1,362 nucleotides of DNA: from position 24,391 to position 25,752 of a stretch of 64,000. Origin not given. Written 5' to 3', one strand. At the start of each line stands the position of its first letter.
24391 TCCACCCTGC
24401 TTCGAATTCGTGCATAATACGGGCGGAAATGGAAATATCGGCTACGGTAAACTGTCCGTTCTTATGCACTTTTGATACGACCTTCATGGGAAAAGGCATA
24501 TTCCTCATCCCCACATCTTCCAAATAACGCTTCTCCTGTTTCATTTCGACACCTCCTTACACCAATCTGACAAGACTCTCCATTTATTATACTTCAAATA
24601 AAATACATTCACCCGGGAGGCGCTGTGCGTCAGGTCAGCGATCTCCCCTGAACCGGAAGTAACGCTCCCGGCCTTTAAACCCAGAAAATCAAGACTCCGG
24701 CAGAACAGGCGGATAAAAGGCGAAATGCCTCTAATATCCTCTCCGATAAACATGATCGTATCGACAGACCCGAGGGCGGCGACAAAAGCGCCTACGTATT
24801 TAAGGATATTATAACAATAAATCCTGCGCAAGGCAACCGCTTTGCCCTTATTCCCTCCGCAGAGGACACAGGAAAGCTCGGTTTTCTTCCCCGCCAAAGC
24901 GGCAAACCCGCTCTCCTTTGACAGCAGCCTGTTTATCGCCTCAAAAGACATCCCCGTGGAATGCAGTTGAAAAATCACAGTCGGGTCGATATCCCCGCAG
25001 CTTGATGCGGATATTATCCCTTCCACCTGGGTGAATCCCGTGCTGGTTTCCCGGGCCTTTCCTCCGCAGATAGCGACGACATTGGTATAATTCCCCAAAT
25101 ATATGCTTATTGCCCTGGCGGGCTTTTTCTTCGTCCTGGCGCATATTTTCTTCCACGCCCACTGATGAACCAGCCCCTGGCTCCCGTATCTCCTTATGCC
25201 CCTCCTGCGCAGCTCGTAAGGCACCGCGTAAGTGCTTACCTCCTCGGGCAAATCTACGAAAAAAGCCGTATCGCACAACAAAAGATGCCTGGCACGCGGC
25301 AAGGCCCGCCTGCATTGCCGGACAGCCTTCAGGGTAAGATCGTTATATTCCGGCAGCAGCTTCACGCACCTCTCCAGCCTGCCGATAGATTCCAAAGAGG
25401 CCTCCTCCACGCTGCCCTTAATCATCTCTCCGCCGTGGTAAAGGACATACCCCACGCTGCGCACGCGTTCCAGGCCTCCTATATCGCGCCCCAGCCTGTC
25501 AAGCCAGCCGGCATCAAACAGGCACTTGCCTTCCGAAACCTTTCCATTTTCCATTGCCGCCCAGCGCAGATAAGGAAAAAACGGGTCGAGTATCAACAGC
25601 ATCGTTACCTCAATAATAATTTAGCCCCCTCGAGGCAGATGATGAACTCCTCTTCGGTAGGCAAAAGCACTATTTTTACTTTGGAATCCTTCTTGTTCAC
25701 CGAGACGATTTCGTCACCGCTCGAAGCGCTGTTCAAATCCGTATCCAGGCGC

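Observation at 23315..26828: Acetate kinase followed by a catalytically degenerate acetate-kinase paralogue and a degenerate FolE2-like protein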

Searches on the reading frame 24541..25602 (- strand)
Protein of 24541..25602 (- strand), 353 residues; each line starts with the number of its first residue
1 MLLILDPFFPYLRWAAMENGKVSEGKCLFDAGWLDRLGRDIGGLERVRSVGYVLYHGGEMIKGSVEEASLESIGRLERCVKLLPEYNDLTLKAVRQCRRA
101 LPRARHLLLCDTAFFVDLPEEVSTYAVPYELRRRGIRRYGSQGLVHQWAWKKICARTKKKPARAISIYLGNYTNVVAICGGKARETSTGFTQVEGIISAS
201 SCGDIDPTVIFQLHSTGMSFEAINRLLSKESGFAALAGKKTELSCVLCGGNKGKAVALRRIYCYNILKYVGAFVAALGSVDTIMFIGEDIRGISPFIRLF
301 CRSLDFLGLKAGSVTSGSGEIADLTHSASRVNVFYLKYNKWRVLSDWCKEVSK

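Call 3: search_protein_families(library=pfam, proteins=[window:24541-25602:-], max_evalue=0.01)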
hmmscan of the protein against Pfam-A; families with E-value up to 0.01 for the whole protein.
window:24541-25602:- (353 aa): 1 family
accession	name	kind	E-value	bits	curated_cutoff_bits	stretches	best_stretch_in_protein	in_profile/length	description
PF00871.23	Acetate_kinase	-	2.9e-48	164.9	22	1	45-339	81-385/392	Acetokinase family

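Call 4: search_protein_families(library=ncbifam, proteins=[window:24541-25602:-], max_evalue=0.01)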
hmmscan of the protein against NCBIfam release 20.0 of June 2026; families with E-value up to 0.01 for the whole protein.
window:24541-25602:- (353 aa): 7 families
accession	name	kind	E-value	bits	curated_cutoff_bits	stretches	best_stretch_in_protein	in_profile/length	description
TIGR00016.1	ackA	subfamily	3.7e-45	154.4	293.4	1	44-339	85-391/405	acetate/propionate family kinase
NF009099.0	PRK12440.1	equivalog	6e-37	127.6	693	1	40-310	77-351/397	acetate/propionate family kinase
NF009063.0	PRK12397.1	equivalog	1.3e-36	126.1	659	1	41-310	78-352/404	acetate/propionate family kinase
NF005462.0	PRK07058.1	equivalog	9.1e-34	117.1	486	1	44-346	83-384/396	acetate/propionate family kinase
NF005520.0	PRK07157.1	equivalog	1.9e-32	112.8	561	1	45-287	82-328/400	acetate kinase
NF009045.0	PRK12379.1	equivalog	1.2e-29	103.3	580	1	45-310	78-348/402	propionate kinase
NF002834.0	PRK03011.1-5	subfamily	4.6e-07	29.2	222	1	159-331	174-345/357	butyrate kinase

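Call 5: search_solved_structures(query=window:24541-25602:-, show_alignments=2, max_evalue=0.001)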
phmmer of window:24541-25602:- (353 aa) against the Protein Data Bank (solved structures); distinct sequences matched with E-value up to 0.001: 19.
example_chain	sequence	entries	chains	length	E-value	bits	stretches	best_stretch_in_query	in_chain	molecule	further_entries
6ioy_A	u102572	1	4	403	2.9e-47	164.8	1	42-333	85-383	Acetate kinase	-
1tuu_A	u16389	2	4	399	4.3e-39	137.9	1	44-351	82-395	Acetate kinase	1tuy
1g99_A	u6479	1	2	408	4.6e-39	137.8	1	44-351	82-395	ACETATE KINASE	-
2iir_A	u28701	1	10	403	1.4e-38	136.3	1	41-342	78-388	Acetate kinase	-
4ijn_A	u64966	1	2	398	1.8e-38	135.9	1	47-342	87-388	Acetate kinase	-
3sk3_A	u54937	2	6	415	3.4e-37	131.7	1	47-291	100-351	Acetate kinase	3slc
3r9p_A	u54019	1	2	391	4.9e-35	124.6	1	48-287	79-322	AckA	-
3khy_A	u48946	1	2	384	5.3e-35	124.5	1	43-288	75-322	Propionate kinase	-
3p4i_A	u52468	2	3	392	1.1e-34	123.5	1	48-286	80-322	Acetate kinase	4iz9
7fj7_A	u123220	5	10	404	4.9e-34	121.3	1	41-311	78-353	Probable propionate kinase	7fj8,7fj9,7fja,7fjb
4dq8_A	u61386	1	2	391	9.4e-32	113.8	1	49-286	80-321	Acetate kinase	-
9dv8_A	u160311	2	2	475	1e-28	103.8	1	44-312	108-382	Acetate kinase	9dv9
4xh4_A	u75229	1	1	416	7.9e-27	97.6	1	45-309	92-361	Propionate kinase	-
1x3m_A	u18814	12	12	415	1.1e-26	97.1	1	45-309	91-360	Propionate kinase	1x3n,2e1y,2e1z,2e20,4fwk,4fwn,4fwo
4xh1_A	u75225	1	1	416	1.1e-26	97.1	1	45-309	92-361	Propionate kinase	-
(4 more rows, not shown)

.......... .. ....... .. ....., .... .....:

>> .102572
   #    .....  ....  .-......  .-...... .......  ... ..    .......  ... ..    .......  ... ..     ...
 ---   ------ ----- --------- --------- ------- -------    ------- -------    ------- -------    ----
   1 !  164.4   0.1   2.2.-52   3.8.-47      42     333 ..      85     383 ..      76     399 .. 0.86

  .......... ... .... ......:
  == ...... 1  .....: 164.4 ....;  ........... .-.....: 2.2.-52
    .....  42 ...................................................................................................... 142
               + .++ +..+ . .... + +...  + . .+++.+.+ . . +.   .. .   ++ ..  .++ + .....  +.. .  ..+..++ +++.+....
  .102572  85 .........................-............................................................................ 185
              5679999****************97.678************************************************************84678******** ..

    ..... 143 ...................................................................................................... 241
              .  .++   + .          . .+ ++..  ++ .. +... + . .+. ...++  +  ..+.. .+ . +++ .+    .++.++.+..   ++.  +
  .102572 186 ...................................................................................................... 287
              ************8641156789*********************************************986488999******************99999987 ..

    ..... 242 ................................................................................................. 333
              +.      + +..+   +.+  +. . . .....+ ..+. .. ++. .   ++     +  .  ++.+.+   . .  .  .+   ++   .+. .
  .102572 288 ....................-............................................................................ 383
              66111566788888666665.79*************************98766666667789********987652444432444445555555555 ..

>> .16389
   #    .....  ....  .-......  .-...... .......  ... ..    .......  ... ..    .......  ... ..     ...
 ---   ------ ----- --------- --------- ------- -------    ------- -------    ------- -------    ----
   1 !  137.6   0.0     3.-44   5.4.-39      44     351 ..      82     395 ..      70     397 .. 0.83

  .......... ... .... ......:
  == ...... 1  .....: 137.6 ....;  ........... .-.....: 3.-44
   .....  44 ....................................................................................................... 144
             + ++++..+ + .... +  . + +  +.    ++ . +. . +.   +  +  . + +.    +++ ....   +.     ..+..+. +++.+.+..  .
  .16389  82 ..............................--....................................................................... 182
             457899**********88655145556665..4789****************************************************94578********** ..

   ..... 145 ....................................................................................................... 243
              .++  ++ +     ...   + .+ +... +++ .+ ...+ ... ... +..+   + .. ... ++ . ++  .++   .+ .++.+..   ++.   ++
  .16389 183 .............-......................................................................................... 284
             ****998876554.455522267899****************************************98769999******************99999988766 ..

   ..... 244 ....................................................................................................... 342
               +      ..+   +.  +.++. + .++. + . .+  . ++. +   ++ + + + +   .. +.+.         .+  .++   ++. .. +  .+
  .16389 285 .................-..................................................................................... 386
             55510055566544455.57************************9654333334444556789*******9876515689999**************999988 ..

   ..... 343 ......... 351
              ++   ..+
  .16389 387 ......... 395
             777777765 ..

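Call 7: find_homologous_proteins(query=window:24541-25602:-, max_evalue=0.00001)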
Query window:24541-25602:- (353 aa): 424 proteins with E <= 0.00001 among 4908 candidates; the best 120 are listed.
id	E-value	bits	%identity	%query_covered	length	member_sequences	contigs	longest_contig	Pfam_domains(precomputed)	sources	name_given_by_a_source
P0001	5.4e-230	781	97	100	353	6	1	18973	PF00871.24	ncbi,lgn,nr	ncbi:MAG: hypothetical protein PHO34_01335 [Candidatus Omnitrophica bacterium]|nr:hypothetical prote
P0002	1.3e-144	500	63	100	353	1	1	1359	PF00871.24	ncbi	-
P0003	6.8e-140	484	61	100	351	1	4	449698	PF00871.24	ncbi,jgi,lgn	jgi:acetate kinase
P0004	2.7e-135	469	60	99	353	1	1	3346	PF00871.24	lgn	-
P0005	2.2e-133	463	60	99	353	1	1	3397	PF00871.24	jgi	jgi:acetate kinase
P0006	2.5e-133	463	60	99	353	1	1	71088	PF00871.24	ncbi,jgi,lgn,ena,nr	ncbi:MAG: hypothetical protein KJ915_09315 [Candidatus Omnitrophica bacterium]|nr:hypothetical prote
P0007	3.3e-130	452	59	99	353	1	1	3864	PF00871.24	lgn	-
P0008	3.3e-128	446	58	99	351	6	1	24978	PF00871.24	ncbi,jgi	ncbi:MAG: hypothetical protein WC486_00765 [Candidatus Omnitrophota bacterium]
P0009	5.9e-124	432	52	99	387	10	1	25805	PF00871.24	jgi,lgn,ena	-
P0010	2.4e-122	427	54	99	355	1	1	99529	PF00871.24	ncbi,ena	-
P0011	5.4e-121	422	55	99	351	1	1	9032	PF00871.24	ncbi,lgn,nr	ncbi:MAG: hypothetical protein PHI59_04890 [Candidatus Omnitrophica bacterium]|nr:hypothetical prote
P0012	3.8e-119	416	55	99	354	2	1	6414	PF00871.24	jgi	jgi:acetate kinase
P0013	2.0e-116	407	54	99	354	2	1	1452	PF00871.24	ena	-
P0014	8.5e-108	379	47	98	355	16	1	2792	PF00871.24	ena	-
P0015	3.0e-103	364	48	97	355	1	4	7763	PF00871.24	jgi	jgi:acetate kinase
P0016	4.1e-101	357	49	97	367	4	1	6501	PF00871.24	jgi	-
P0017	6.9e-101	356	47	98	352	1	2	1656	PF00871.24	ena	-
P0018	3.2e-100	354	45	100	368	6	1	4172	PF00871.24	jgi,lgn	-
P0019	2.0e-98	348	45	100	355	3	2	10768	PF00871.24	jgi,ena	-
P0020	2.0e-98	348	44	98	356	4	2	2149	PF00871.24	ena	-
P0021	2.2e-98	348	46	99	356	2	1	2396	PF00871.24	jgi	jgi:acetate kinase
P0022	1.7e-97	345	43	100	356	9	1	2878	PF00871.24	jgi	-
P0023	2.6e-97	344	44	98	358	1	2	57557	PF00871.24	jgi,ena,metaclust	metaclust:\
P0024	3.2e-97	344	44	100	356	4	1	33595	PF00871.24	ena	-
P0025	3.9e-97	344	45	99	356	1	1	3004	PF00871.24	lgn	-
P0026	4.7e-97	343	44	97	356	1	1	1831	PF00871.24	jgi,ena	jgi:acetate kinase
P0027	5.1e-97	343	45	98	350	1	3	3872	PF00871.24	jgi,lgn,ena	-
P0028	1.1e-96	342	46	98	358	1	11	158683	PF00871.24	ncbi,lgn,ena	-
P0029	1.9e-96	341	46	98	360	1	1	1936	PF00871.24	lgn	-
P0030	2.3e-96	341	44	97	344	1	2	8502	PF00871.24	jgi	jgi:acetate kinase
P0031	2.8e-96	341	47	97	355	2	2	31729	PF00871.24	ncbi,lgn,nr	ncbi:MAG: hypothetical protein NTX71_02505 [Candidatus Aureabacteria bacterium]|nr:hypothetical prot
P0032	3.0e-96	341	44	98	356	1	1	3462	PF00871.24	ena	-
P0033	3.1e-96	341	46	95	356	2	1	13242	PF00871.24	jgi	jgi:acetate kinase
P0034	8.6e-96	339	45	99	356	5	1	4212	PF00871.24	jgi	jgi:acetate kinase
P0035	1.3e-94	335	45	97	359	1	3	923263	PF00871.24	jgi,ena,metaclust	metaclust:\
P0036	1.5e-94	335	44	98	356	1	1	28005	PF00871.24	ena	-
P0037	6.0e-94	333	45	97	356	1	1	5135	PF00871.24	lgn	-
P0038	6.1e-94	333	45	95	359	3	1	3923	PF00871.24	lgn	-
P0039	6.7e-94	333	44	98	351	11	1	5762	PF00871.24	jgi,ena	jgi:Acetate kinase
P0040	1.1e-93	332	43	98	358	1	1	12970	PF00871.24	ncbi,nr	ncbi:MAG: hypothetical protein PHP01_01815 [Phycisphaerae bacterium]|nr:hypothetical protein [Phycis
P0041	2.4e-93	331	45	97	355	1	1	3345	PF00871.24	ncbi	-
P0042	4.0e-93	331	44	97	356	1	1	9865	PF00871.24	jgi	jgi:acetate kinase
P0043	8.8e-92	326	44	98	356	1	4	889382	PF00871.24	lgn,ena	-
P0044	1.7e-91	325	45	98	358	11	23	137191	PF00871.24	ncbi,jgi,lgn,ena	jgi:acetate kinase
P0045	4.0e-91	324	45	98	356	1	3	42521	PF00871.24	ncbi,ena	-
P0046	5.8e-91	323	43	98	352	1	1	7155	PF00871.24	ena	-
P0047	6.4e-91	323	41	100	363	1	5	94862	PF00871.24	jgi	-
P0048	7.9e-91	323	43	98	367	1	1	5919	PF00871.24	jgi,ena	-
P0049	8.7e-91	323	45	95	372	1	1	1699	PF00871.24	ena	-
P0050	1.5e-90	322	44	98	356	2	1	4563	PF00871.24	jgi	jgi:acetate kinase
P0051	2.2e-90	321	45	98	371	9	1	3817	PF00871.24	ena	-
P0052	3.4e-90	321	43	99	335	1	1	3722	PF00871.24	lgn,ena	-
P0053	4.0e-90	321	41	98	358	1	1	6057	PF00871.24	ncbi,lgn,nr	ncbi:MAG: hypothetical protein PHQ00_01930 [Phycisphaerae bacterium]|nr:hypothetical protein [Phycis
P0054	4.1e-90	321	44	98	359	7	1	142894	PF00871.24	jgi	jgi:acetate kinase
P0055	7.3e-90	320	45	97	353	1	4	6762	PF00871.24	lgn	-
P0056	5.6e-89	317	45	98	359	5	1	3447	PF00871.24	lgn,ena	-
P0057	5.9e-89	317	43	97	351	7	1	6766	PF00871.24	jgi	-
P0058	1.5e-88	316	42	98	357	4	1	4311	PF00871.24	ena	-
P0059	2.3e-88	315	44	98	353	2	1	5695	PF00871.24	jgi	jgi:acetate kinase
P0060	3.2e-88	314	43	98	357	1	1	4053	PF00871.24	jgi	-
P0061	7.7e-88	313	49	88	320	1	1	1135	PF00871.24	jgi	jgi:acetate kinase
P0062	1.1e-87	313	45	98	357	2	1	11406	PF00871.24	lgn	-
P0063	2.0e-87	312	42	98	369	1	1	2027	PF00871.24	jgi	jgi:acetate kinase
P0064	2.1e-87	312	43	98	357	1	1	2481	PF00871.24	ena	-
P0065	4.6e-87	311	43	98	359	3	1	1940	PF00871.24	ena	-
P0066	4.7e-87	311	44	98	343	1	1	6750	PF00871.24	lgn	-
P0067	1.0e-86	309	42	95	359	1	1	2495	PF00871.24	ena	-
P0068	1.3e-86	309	45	98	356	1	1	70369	PF00871.24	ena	-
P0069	1.4e-86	309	41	95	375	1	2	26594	PF00871.24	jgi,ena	-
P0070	9.3e-86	306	42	98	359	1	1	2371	PF00871.24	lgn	-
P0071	1.5e-85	306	44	97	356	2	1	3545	PF00871.24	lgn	-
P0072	1.5e-85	306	44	97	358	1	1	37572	PF00871.24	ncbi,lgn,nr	ncbi:MAG: hypothetical protein Q8P51_12500 [Ignavibacteria bacterium]|nr:hypothetical protein [Ignav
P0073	1.6e-85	305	59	67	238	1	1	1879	PF00871.24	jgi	jgi:acetate kinase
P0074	2.2e-85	305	44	97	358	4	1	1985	PF00871.24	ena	-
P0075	3.4e-85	304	41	100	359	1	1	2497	PF00871.24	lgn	-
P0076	3.4e-85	304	43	98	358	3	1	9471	PF00871.24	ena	-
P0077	5.9e-85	304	44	98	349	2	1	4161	PF00871.24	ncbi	-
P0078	7.4e-85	303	43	98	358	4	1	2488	PF00871.24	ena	-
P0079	7.8e-85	303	41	100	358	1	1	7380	PF00871.24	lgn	-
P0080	9.3e-85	303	40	98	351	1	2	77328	PF00871.24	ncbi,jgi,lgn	-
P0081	9.4e-85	303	41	100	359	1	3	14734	PF00871.24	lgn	-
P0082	1.1e-84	303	42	98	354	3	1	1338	PF00871.24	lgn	-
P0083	1.2e-84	303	43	98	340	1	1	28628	PF00871.24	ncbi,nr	ncbi:MAG: hypothetical protein NTZ95_04030 [Candidatus Omnitrophica bacterium]|nr:hypothetical prote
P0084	3.0e-84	301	42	99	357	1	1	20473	PF00871.24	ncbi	-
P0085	4.2e-84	301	43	98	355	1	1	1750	PF00871.24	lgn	-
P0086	6.1e-84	300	40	100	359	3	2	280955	PF00871.24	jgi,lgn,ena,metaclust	metaclust:\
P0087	9.3e-84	300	43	98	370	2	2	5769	PF00871.24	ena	-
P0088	9.8e-84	300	43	100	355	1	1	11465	PF00871.24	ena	-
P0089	1.3e-83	299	42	97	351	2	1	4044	PF00871.24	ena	-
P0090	2.9e-83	298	42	98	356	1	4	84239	PF00871.24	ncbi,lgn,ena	-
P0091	3.0e-83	298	40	97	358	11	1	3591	PF00871.24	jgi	jgi:acetate kinase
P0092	3.6e-83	298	42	99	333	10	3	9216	PF00871.24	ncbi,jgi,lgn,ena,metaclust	metaclust:\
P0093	6.0e-83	297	41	99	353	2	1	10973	PF00871.24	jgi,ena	-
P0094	6.2e-83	297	43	97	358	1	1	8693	PF00871.24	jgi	jgi:acetate kinase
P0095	1.2e-82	296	42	100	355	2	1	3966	PF00871.24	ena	-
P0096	1.8e-82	295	41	99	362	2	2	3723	PF00871.24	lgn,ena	-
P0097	1.9e-82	295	40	98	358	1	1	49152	PF00871.24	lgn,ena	-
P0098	9.1e-82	293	43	97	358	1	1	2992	PF00871.24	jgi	jgi:acetate kinase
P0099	1.6e-81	292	40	98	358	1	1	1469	PF00871.24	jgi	jgi:acetate kinase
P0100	2.1e-81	292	40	100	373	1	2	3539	PF00871.24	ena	-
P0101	2.3e-81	292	42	97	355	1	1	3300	PF00871.24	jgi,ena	-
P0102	2.4e-81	292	41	97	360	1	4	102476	PF00871.24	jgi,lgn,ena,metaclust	metaclust:\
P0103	3.0e-81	291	41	97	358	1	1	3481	PF00871.24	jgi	jgi:acetate kinase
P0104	3.1e-81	291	41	97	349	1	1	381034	PF00871.24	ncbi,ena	-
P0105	6.4e-81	290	41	96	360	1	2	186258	PF00871.24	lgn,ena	-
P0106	1.5e-80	289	40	98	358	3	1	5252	PF00871.24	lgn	-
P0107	2.1e-80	289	40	97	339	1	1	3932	PF00871.24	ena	-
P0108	3.8e-80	288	58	66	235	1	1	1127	PF00871.24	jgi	-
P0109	6.4e-80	287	42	98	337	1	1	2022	PF00871.24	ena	-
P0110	1.6e-79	286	42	98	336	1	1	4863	PF00871.24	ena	-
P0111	2.0e-79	285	40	98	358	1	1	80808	PF00871.24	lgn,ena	-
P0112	4.8e-79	284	40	95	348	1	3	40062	PF00871.24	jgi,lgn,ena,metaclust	metaclust:\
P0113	5.0e-79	284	40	98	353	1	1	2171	PF00871.24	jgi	jgi:acetate kinase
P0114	5.4e-79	284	42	98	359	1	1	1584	PF00871.24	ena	-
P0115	7.6e-79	284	41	97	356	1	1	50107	PF00871.24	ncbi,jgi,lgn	-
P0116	1.5e-78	283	41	100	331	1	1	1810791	PF00871.24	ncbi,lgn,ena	-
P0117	1.7e-78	282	40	95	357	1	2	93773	PF00871.24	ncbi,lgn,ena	-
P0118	2.5e-78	282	41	94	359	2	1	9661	PF00871.24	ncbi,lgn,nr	ncbi:MAG: hypothetical protein PHP98_10675 [Kiritimatiellae bacterium]|nr:hypothetical protein [Kiri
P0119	5.5e-78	281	39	98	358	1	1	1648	PF00871.24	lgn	-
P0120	8.1e-78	280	40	99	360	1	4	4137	PF00871.24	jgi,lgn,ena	-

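Call 9: find_encoding_contigs(protein=P0116, flank=8000, max_places=2)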
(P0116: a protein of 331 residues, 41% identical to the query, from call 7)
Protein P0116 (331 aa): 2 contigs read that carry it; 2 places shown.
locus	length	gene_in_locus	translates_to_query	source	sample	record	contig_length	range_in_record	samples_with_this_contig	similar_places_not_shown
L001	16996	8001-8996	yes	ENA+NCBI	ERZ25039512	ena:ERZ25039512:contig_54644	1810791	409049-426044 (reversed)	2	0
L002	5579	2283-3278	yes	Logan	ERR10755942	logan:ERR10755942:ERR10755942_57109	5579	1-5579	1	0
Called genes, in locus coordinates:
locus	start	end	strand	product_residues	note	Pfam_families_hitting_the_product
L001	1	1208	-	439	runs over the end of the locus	PF13701:DDE_Tnp_1_4, PF01609:DDE_Tnp_1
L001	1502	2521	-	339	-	PF00578:AhpC-TSA (weak), PF08534:Redoxin (faint), PF17991:Thioredoxin_10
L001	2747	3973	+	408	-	PF01590:GAF, PF13185:GAF_2, PF07730:HisKA_3, PF02518:HATPase_c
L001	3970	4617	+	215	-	PF00072:Response_reg, PF00196:GerE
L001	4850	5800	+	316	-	PF00226:DnaJ, PF01556:DnaJ_C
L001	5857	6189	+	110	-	PF14357:DUF4404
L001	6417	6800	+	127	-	PF00072:Response_reg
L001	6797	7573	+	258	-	PF00871:Acetate_kinase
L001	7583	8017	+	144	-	PF00871:Acetate_kinase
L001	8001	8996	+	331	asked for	PF00871:Acetate_kinase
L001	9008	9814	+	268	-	PF02649:GCHY-1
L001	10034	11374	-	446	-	PF02321:OEP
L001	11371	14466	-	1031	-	PF00873:ACR_tran, PF03176:MMPL (weak), PF02355:SecD_SecF_C (weak), PF03176:MMPL (weak)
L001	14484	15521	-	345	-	PF25973:BSH_CzcB (weak), PF25954:Beta-barrel_RND_2, PF25990:Beta-barrel_YknX (weak), PF25967:RND-MFP_C, PF25989:YknX_C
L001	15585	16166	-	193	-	PF00440:TetR_N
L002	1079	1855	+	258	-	PF00871:Acetate_kinase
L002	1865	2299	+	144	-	PF00871:Acetate_kinase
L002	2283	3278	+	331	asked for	PF00871:Acetate_kinase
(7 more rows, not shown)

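Call 10: find_encoding_contigs(protein=P0035, flank=8000, max_places=2)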
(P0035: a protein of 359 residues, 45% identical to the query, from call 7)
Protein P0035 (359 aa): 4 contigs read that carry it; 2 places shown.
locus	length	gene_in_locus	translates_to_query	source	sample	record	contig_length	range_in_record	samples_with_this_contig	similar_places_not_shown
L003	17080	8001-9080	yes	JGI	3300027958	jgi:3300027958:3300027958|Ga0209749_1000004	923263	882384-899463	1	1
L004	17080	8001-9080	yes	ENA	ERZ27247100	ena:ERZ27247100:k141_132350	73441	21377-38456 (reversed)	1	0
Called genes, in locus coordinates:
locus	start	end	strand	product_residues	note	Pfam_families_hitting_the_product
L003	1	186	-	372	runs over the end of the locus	PF00356:LacI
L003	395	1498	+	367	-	-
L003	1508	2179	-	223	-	PF00702:Hydrolase, PF13419:HAD_2, PF13242:Hydrolase_like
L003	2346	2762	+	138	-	-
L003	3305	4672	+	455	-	PF01139:RtcB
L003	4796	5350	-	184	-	-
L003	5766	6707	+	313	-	PF03706:LPG_synthase_TM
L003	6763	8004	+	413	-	PF00871:Acetate_kinase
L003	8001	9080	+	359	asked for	PF00871:Acetate_kinase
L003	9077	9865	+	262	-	PF02649:GCHY-1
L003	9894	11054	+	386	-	PF01522:Polysacc_deac_1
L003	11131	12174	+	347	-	PF00535:Glycos_transf_2, PF10111:Glyco_tranf_2_2, PF13641:Glyco_tranf_2_3, PF13506:Glyco_transf_21, PF13632:Glyco_trans_2_3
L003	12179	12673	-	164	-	PF05198:IF3_N, PF00707:IF3_C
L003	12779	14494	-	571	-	PF07973:tRNA_SAD, PF00587:tRNA-synt_2b, PF03129:HGTP_anticodon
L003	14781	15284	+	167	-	-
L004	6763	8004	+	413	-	PF00871:Acetate_kinase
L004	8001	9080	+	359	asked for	PF00871:Acetate_kinase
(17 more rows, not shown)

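Call 45: find_encoding_contigs(protein=P0072, flank=5000, max_places=1)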
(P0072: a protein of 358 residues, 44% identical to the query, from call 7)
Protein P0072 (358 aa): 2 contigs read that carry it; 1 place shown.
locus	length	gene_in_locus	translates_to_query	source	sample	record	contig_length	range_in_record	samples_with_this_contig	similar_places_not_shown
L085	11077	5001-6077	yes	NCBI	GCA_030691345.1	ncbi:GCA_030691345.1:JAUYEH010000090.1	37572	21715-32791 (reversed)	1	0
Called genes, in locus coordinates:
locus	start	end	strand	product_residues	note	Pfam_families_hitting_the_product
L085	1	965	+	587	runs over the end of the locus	-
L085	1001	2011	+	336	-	PF24316:Tli3 (faint), PF25852:DUF6242_C (faint), PF02012:BNR (faint), PF14870:PSII_BNR (faint), PF15902:Sortilin-Vps10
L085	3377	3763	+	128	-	PF00582:Usp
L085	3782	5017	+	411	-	PF00871:Acetate_kinase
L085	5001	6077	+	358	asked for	PF00871:Acetate_kinase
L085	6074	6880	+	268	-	PF02649:GCHY-1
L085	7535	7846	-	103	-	-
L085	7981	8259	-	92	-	PF12797:Fer4_2 (faint), PF12837:Fer4_6 (weak), PF13237:Fer4_10 (weak)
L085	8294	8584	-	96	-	-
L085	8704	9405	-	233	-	PF02683:DsbD_TM (weak)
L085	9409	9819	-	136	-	PF13098:Thioredoxin_2, PF00085:Thioredoxin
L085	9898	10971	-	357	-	PF01758:SBF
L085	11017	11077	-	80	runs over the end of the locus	PF13192:Thioredoxin_3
